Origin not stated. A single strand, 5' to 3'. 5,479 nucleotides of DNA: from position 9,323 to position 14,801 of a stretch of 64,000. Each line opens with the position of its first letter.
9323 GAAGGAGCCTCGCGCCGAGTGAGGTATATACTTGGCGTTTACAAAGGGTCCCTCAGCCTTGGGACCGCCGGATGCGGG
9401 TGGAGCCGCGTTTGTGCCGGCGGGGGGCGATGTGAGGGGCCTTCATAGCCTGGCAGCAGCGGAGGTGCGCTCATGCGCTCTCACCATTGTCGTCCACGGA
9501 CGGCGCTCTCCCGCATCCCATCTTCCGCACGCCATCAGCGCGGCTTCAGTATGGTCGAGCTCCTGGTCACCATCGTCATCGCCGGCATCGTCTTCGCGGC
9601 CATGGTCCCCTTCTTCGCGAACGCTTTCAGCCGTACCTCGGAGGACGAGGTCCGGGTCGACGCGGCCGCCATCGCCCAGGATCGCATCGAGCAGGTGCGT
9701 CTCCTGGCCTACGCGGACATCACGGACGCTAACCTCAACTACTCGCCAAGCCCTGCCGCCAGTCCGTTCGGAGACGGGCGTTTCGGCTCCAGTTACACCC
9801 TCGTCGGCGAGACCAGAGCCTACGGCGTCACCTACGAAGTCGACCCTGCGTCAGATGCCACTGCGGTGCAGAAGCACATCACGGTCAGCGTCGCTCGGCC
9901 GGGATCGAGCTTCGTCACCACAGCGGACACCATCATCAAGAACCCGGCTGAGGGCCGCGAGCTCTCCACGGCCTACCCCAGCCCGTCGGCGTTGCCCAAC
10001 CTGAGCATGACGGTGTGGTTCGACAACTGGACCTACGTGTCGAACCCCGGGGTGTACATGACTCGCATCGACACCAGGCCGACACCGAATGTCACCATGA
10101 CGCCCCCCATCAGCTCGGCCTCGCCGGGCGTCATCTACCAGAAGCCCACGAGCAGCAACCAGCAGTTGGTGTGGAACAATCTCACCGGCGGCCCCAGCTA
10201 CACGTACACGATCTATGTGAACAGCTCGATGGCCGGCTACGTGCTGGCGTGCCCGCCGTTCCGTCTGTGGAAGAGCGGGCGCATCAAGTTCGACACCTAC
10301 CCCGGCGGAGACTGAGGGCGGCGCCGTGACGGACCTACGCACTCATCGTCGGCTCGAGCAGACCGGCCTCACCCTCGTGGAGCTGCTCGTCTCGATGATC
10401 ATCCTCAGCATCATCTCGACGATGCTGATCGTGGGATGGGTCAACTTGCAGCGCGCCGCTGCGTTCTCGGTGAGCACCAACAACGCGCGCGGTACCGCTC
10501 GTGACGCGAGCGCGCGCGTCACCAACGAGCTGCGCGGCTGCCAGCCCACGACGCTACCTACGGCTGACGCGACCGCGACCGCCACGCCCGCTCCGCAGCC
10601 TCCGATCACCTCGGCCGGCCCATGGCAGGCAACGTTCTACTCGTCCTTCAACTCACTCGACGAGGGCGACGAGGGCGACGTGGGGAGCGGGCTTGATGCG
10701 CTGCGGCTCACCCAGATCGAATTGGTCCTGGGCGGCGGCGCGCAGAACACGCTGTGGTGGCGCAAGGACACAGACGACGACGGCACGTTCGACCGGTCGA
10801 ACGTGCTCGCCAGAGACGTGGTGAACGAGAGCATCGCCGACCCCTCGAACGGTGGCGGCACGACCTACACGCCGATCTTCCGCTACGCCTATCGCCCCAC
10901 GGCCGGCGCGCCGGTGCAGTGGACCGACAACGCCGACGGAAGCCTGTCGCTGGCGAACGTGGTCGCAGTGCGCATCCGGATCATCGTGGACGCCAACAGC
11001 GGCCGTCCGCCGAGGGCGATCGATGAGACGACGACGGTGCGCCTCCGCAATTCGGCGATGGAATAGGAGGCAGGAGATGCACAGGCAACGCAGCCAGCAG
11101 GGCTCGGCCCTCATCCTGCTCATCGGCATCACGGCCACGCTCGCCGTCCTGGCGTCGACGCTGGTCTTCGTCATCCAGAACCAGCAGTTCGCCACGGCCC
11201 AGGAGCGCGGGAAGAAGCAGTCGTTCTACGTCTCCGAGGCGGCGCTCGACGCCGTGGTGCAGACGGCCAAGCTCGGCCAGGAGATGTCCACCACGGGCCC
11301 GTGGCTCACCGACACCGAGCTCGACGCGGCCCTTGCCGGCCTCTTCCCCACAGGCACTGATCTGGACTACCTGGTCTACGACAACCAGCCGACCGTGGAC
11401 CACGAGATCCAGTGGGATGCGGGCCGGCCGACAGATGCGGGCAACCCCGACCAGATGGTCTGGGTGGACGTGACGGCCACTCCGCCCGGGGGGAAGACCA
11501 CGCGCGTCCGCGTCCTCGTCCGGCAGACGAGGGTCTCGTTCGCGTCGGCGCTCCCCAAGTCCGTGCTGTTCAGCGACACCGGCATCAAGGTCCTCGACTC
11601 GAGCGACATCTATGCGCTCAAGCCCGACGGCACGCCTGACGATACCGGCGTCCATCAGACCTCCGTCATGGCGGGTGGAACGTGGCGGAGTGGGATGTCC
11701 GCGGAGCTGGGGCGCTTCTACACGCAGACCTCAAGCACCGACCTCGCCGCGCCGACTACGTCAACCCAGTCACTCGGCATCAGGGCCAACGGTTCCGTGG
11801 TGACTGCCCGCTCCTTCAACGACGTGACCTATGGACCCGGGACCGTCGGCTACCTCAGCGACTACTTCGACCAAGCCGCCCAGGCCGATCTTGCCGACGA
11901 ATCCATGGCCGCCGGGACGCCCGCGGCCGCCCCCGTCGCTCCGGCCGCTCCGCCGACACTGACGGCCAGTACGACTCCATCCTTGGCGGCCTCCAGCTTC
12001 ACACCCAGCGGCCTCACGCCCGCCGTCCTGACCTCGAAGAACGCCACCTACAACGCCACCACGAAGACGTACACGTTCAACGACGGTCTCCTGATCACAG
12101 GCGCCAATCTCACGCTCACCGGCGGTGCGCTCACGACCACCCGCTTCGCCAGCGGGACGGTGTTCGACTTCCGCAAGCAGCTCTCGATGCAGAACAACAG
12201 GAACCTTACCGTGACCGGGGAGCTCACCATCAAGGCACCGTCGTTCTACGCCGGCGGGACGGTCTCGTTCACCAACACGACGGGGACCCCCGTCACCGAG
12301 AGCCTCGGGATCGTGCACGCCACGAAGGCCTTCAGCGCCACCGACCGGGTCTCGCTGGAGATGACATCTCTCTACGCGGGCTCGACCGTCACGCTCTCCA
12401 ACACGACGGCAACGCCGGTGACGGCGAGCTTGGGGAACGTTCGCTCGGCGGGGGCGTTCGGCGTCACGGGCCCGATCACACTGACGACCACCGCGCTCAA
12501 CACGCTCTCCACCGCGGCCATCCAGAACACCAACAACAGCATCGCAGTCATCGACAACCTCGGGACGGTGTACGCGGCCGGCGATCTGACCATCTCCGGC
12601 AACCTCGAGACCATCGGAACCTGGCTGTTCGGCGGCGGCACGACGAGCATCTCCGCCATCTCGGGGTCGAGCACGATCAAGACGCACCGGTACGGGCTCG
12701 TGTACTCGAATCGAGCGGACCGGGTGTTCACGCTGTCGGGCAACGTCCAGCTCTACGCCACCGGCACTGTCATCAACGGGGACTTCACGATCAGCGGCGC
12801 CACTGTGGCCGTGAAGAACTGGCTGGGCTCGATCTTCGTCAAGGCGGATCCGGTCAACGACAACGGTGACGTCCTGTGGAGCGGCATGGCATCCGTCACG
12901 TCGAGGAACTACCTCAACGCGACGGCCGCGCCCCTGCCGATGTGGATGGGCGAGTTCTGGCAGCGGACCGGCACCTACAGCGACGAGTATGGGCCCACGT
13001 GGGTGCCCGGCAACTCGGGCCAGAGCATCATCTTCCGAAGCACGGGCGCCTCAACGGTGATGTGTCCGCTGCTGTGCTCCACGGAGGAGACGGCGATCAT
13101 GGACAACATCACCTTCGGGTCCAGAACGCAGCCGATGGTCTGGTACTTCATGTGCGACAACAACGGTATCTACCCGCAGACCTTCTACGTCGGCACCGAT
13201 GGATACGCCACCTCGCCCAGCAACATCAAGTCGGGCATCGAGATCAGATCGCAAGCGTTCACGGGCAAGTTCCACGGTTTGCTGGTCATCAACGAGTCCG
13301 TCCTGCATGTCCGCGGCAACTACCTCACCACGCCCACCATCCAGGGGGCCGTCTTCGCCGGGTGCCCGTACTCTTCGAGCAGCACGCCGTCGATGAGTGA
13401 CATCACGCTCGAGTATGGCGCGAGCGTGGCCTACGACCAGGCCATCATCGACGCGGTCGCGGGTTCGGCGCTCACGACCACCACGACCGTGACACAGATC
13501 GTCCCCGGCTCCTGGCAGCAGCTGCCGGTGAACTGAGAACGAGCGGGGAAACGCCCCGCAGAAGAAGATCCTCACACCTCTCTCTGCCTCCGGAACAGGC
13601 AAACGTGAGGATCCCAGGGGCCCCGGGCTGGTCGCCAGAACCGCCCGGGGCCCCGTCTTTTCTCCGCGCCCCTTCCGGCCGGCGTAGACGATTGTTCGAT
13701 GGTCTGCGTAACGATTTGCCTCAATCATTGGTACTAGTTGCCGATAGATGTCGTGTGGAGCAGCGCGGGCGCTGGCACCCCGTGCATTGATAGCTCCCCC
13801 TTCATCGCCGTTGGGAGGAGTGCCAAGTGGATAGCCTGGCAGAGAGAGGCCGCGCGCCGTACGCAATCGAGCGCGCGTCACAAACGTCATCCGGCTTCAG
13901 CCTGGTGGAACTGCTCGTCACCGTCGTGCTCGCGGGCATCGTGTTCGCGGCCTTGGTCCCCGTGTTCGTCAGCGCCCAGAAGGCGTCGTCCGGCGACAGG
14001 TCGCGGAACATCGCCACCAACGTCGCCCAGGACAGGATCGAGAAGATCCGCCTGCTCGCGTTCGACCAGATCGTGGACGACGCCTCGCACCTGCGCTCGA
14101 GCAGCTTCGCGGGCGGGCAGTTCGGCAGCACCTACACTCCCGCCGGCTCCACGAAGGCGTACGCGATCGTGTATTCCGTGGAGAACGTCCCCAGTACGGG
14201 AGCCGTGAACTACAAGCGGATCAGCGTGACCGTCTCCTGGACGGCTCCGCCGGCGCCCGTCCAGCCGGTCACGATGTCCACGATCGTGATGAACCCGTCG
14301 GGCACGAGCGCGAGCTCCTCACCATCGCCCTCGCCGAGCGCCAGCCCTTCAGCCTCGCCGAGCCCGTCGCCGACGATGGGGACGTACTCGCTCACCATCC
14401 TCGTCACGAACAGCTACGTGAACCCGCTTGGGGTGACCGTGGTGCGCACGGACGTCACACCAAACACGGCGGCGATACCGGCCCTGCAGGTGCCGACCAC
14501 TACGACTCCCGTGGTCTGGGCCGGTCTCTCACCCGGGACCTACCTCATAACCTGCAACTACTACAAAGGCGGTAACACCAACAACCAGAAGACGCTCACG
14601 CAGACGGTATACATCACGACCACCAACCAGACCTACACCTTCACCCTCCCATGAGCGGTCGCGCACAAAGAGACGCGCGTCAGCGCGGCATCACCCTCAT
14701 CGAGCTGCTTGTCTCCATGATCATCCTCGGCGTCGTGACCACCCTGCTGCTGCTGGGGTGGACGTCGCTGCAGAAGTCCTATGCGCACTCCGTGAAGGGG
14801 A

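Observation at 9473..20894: Three tandem paralogous minor-pilin (tip-complex) triplets with no pilus machinery in the window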

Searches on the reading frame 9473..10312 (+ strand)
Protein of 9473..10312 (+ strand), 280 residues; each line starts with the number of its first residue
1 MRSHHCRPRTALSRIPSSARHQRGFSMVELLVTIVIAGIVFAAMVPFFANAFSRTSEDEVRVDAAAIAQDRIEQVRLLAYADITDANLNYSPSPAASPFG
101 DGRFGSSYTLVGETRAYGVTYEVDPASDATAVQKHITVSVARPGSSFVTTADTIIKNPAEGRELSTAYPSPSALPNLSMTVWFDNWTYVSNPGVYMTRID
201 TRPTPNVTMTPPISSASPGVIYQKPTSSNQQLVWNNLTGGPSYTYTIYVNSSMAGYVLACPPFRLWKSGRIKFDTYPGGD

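Call 5: search_protein_families(library=pfam, max_evalue=1, proteins=[window:9473-10312:+])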
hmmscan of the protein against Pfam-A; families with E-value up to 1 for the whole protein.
window:9473-10312:+ (280 aa): 3 families
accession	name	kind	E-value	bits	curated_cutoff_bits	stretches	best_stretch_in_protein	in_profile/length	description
PF07963.17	N_methyl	-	1.1e-07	31.6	21.2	1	20-44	2-26/27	Prokaryotic N-terminal methylation motif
PF01545.26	Cation_efflux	-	0.036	14.3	26.6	1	12-63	50-102/198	Cation efflux family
PF25589.1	DUF7935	-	0.055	13.4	27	1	27-81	3-56/171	Family of unknown function (DUF7935)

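Call 6: search_protein_families(library=ncbifam, max_evalue=1, proteins=[window:9473-10312:+])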
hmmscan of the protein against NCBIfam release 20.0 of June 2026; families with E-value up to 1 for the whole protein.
window:9473-10312:+ (280 aa): 12 families
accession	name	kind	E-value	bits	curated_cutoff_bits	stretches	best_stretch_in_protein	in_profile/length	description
TIGR02532.1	IV_pilin_GFxxxE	domain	5.1e-06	26.1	16.3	1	22-44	1-23/24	prepilin-type N-terminal cleavage/methylation domain-containing protein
TIGR02523.1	type_IV_pilV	equivalog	2.3e-05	24.9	52.2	1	22-83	1-62/139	type IV pilus modification protein PilV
TIGR01710.1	typeII_sec_gspG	equivalog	0.00023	21.2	88.85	1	23-77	1-54/134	type II secretion system major pseudopilin GspG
NF038304.1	EPS_HpsC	equivalog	0.0004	20.1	200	1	18-62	16-60/318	hormogonium polysaccharide secretion pseudopilin HpsC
TIGR01708.2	typeII_sec_gspH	equivalog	0.00046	20.2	80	1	22-64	1-40/169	type II secretion system minor pseudopilin GspH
NF041775.1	typeIV_PilA_Myxo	equivalog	0.0016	18.4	400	1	21-68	9-58/214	type IV pilin protein PilA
NF007862.0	PRK10574.1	equivalog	0.017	15.3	138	1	21-51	3-33/145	prepilin peptidase-dependent pilin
NF007660.0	PRK10332.1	equivalog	0.045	14.3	86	1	17-47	3-33/107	prepilin-type N-terminal cleavage/methylation domain-containing protein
NF007800.0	PRK10506.1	equivalog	0.074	12.9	158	1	19-42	5-28/163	prepilin peptidase-dependent protein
NF038303.1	EPS_HpsB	equivalog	0.083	12.9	150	1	22-52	2-32/211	hormogonium polysaccharide secretion pseudopilin HpsB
NF007848.0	PRK10557.1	equivalog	0.14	11.5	120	1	18-50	6-38/192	prepilin peptidase-dependent protein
TIGR01707.1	gspI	equivalog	0.22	12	44.35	1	24-78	1-55/101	type II secretion system minor pseudopilin GspI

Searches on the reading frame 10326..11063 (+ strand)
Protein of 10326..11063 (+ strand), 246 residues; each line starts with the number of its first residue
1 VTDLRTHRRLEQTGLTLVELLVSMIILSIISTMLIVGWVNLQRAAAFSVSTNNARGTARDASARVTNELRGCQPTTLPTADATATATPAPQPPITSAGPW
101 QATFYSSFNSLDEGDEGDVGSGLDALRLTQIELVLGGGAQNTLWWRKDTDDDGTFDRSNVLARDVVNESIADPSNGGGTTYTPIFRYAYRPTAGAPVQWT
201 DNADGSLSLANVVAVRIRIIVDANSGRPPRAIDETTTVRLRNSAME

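Call 5: search_protein_families(library=pfam, max_evalue=1, proteins=[window:10326-11063:+])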
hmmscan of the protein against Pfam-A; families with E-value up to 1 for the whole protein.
window:10326-11063:+ (246 aa): 2 families
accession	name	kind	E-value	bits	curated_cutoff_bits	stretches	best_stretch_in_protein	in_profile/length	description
PF07963.17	N_methyl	-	1.2e-05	25.1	21.2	1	12-34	4-26/27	Prokaryotic N-terminal methylation motif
PF16074.10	PilW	-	0.17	12.3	26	1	198-242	54-100/124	Type IV Pilus-assembly protein W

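Call 6: search_protein_families(library=ncbifam, max_evalue=1, proteins=[window:10326-11063:+])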
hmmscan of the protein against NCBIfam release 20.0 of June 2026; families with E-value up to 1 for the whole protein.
window:10326-11063:+ (246 aa): 9 families
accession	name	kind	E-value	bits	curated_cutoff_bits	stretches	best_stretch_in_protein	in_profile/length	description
NF007800.0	PRK10506.1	equivalog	5.7e-05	23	158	1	11-54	7-50/163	prepilin peptidase-dependent protein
NF041013.1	T4P_ComGE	equivalog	0.00013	22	49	1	14-46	5-37/83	competence type IV pilus minor pilin ComGE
TIGR02599.1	TIGR02599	subfamily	0.00019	20.8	256.5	1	14-72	1-59/361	Verru_Chthon cassette protein C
TIGR02532.1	IV_pilin_GFxxxE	domain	0.00033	20.4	16.3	1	12-34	1-23/24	prepilin-type N-terminal cleavage/methylation domain-containing protein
NF038304.1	EPS_HpsC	equivalog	0.0035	17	200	1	9-40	17-48/318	hormogonium polysaccharide secretion pseudopilin HpsC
NF007862.0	PRK10574.1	equivalog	0.0043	17.2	138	1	11-47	3-39/145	prepilin peptidase-dependent pilin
TIGR02523.1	type_IV_pilV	equivalog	0.0082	16.6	52.2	1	12-70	1-55/139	type IV pilus modification protein PilV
NF040999.1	pilin_ComGC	equivalog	0.078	13.2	75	1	13-36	2-24/84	competence type IV pilus major pilin ComGC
NF041002.1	pilin_ComGF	equivalog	0.33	11.2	80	1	13-34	2-23/139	competence type IV pilus minor pilin ComGF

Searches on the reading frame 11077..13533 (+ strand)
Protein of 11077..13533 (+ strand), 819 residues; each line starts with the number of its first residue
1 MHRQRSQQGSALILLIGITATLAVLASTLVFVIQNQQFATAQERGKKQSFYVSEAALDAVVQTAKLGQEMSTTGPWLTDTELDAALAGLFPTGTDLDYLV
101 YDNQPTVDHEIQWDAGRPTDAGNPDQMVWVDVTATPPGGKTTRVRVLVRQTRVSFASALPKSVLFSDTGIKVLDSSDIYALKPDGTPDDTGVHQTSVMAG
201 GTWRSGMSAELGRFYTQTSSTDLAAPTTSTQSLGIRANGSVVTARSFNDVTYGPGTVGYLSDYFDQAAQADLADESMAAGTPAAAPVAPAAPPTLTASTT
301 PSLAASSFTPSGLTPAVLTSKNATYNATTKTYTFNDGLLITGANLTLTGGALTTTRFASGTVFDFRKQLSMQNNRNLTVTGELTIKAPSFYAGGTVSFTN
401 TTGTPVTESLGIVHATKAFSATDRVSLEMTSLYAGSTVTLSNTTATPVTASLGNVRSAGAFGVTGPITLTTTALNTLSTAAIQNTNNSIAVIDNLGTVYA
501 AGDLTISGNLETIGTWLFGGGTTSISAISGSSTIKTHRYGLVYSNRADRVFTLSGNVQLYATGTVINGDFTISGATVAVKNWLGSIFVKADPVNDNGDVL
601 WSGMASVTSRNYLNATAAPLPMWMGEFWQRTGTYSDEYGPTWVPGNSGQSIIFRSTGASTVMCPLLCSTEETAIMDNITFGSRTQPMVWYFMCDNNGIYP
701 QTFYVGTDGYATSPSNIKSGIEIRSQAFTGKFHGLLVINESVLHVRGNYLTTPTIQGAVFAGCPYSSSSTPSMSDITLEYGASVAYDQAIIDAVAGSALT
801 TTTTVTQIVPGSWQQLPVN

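Call 5: search_protein_families(library=pfam, max_evalue=1, proteins=[window:11077-13533:+])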
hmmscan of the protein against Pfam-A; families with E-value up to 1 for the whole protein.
window:11077-13533:+ (819 aa): 0 families

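Call 6: search_protein_families(library=ncbifam, max_evalue=1, proteins=[window:11077-13533:+])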
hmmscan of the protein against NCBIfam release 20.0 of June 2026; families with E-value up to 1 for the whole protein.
window:11077-13533:+ (819 aa): 1 family
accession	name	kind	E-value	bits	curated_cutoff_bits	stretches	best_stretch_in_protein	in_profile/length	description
NF037980.1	T2SS_GspK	equivalog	0.012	15.1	130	1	7-63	1-57/307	type II secretion system minor pseudopilin GspK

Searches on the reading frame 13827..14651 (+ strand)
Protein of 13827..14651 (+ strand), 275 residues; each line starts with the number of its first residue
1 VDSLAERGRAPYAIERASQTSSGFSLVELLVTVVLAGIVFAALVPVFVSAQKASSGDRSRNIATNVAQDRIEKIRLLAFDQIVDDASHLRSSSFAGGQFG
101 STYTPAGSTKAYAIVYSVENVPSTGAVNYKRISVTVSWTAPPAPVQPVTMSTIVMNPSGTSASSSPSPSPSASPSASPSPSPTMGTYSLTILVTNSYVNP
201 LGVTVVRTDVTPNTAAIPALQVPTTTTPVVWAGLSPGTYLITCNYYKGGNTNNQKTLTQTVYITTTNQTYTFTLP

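Call 5: search_protein_families(library=pfam, max_evalue=1, proteins=[window:13827-14651:+])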
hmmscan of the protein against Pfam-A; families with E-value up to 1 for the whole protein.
window:13827-14651:+ (275 aa): 1 family
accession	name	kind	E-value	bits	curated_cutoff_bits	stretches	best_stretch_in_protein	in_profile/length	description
PF07963.17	N_methyl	-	2.9e-05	23.9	21.2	1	21-43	4-26/27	Prokaryotic N-terminal methylation motif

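Call 6: search_protein_families(library=ncbifam, max_evalue=1, proteins=[window:13827-14651:+])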
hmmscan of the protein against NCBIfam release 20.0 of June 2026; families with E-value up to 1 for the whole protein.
window:13827-14651:+ (275 aa): 12 families
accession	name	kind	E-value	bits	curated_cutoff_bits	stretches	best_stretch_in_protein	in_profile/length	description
TIGR02523.1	type_IV_pilV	equivalog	0.00016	22.1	52.2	1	22-77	2-57/139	type IV pilus modification protein PilV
TIGR02532.1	IV_pilin_GFxxxE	domain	0.00051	19.8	16.3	1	22-43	2-23/24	prepilin-type N-terminal cleavage/methylation domain-containing protein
NF038304.1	EPS_HpsC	equivalog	0.00067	19.3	200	1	16-50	15-49/318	hormogonium polysaccharide secretion pseudopilin HpsC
TIGR01708.2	typeII_sec_gspH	equivalog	0.0048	16.9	80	1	21-51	1-31/169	type II secretion system minor pseudopilin GspH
NF041775.1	typeIV_PilA_Myxo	equivalog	0.0053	16.7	400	1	18-55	7-44/214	type IV pilin protein PilA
TIGR01710.1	typeII_sec_gspG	equivalog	0.0058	16.7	88.85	1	22-58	1-37/134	type II secretion system major pseudopilin GspG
NF038303.1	EPS_HpsB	equivalog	0.0084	16.1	150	1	21-76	2-57/211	hormogonium polysaccharide secretion pseudopilin HpsB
NF041013.1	T4P_ComGE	equivalog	0.014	15.5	49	1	22-72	4-54/83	competence type IV pilus minor pilin ComGE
TIGR02596.1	TIGR02596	subfamily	0.095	12.8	70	1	24-70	1-48/196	Verru_Chthon cassette protein D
TIGR01707.1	gspI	equivalog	0.11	13.1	44.35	1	23-76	1-54/101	type II secretion system minor pseudopilin GspI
NF038305.1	HpsJ_fam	subfamily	0.12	12.3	60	1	17-70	66-121/234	HpsJ family protein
NF040982.1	ComGD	equivalog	0.3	11.5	70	0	22-50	2-28/139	competence type IV pilus minor pilin ComGD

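Call 71: search_solved_structures(query=A8, max_evalue=10, show_alignments=0)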
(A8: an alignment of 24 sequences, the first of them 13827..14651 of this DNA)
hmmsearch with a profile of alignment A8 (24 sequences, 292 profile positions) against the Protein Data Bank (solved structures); distinct sequences matched with E-value up to 10: 31.
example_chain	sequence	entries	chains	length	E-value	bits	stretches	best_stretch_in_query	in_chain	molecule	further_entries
7tgg_A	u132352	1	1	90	5.9e-05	26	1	8-54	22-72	Geopilin domain 1 protein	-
9egp_A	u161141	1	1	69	8.5e-05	25.5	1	10-46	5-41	Geopilin domain 1 protein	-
9lab_B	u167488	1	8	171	0.0014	21.5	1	11-53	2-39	MSHA major pilin subunit MshA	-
8tj2_C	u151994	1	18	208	0.0063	19.4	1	16-60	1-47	Type IV major pilin protein PilA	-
1k85_A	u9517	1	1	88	0.0077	19.1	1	224-259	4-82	CHITINASE A1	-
2m7g_A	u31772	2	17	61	0.014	18.2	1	16-54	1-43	Geopilin domain 1 protein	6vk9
9laa_A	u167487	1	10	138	0.023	17.5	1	9-43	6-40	Type IV pilin protein PilA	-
8feh_D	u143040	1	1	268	0.04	16.7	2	121-169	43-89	Minor capsid protein A1 fusion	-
3exw_A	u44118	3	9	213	0.13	15.1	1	82-152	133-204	L5 fiber protein | Fiber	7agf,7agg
9f01_E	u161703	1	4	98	0.15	14.8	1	214-258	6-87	nanobody DAM21.3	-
6xxe_A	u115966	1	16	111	0.17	14.7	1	16-58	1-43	Uncharacterized protein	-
8qqj_J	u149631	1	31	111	0.17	14.6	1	16-58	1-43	Type IV narrow pilus major component PilA5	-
4l8h_A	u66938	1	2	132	0.18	14.6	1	116-169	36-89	Coat protein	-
6igz_0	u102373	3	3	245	0.2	14.5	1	28-53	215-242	Lhca-j | Chlorophyll a-b binding protein, chloroplastic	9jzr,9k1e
8f0m_B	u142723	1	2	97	0.22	14.3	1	219-258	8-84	Monobody 12D5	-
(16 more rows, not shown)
